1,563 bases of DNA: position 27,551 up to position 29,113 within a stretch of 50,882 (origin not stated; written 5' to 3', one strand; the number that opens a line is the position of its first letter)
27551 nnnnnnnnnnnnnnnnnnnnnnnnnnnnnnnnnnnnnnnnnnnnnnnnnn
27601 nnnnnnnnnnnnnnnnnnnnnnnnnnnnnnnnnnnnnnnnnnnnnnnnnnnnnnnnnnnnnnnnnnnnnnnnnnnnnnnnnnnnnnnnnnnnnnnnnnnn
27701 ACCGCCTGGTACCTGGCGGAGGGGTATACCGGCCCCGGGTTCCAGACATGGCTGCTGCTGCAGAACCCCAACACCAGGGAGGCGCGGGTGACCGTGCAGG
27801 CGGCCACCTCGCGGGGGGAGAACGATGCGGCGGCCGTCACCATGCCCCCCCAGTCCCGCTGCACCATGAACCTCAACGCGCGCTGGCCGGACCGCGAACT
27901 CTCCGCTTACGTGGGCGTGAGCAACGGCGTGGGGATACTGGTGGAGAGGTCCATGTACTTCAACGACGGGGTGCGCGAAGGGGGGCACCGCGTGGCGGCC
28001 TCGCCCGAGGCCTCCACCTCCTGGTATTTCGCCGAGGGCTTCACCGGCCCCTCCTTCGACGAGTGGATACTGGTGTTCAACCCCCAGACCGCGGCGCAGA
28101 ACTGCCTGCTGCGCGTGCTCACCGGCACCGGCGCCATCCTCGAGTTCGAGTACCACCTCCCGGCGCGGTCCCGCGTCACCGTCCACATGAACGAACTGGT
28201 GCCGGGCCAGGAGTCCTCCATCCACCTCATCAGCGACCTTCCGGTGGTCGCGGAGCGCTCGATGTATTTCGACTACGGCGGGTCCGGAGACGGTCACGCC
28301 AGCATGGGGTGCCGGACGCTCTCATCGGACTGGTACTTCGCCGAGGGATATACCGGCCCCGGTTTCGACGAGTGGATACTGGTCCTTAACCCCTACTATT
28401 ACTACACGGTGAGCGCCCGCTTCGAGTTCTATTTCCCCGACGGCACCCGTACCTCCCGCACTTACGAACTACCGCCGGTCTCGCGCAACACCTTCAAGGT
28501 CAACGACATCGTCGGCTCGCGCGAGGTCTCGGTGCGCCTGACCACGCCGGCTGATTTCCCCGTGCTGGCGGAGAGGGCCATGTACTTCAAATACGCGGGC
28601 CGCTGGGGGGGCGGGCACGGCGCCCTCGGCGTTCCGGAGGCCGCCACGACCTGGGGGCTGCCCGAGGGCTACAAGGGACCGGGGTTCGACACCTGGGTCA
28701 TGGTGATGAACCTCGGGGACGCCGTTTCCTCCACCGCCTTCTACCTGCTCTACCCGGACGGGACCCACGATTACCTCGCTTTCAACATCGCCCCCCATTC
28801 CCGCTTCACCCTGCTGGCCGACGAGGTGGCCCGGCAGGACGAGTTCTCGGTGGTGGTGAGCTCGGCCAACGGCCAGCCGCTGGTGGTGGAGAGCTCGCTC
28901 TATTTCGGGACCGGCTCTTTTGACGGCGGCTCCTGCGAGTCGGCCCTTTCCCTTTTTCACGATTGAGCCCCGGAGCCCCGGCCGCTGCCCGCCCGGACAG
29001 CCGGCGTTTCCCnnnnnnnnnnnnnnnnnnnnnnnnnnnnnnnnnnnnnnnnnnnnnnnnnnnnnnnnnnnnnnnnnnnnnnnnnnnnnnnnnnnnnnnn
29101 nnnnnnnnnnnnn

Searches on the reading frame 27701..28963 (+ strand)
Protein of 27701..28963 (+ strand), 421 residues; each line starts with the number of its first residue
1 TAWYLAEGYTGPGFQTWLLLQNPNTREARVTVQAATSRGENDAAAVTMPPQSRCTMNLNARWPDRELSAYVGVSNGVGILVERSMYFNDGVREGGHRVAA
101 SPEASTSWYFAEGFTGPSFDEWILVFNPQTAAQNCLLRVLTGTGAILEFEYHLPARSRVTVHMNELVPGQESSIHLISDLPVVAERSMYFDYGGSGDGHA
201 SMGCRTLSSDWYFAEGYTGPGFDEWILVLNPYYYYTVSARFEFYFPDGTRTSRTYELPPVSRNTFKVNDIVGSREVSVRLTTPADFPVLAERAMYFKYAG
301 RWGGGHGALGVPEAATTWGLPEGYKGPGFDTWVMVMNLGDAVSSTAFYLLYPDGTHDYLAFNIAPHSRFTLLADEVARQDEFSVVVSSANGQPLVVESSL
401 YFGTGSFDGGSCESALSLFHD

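Call 75: predict_structure(alignment_id=A3)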
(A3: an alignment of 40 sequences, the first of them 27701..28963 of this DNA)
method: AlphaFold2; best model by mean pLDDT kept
length: 421 residues; sequences in the alignment: 40
mean_pLDDT: 94.7   pTM: 0.92
mean pLDDT of the five models: 94.7, 93.9, 93.3, 92.8, 91.6
residues with pLDDT >= 90: 383; 70-90: 33; 50-70: 3; < 50: 2
segments of 3 or more residues with pLDDT < 50: none
pLDDT, mean of each block of 10 residues (from residue 1): 95 97 97 86 94 97 94 94 95 94 97 96 96 98 96 94 97 98 97 86 97 97 97 94 82 96 96 96 97 95 94 97 96 97 98 96 94 96 98 98 90 86 36
secondary structure, 60 per line:
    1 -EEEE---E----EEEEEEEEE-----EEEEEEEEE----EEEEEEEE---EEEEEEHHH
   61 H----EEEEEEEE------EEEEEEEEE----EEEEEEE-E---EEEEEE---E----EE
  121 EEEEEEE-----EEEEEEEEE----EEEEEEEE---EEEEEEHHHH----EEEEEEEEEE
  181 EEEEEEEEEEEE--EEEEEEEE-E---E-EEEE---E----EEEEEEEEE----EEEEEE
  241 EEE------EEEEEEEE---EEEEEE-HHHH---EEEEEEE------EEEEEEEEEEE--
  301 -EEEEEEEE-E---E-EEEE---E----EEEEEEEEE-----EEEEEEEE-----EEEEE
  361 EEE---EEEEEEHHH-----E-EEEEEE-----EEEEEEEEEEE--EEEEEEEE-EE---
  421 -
elements in order: E2-5 E14-22 E28-36 E41-48 E52-57 H58-61 E66-73 E80-88 E93-99 E105-110 E119-127 E133-141 E146-153 E157-162 H163-166 E171-192 E195-202 E210-213 E222-230 E235-243 E250-257 E261-266 H268-271 E275-281 E288-298 E302-309 E317-320 E329-337 E343-350 E356-363 E367-372 E383-388 E394-404 E407-414
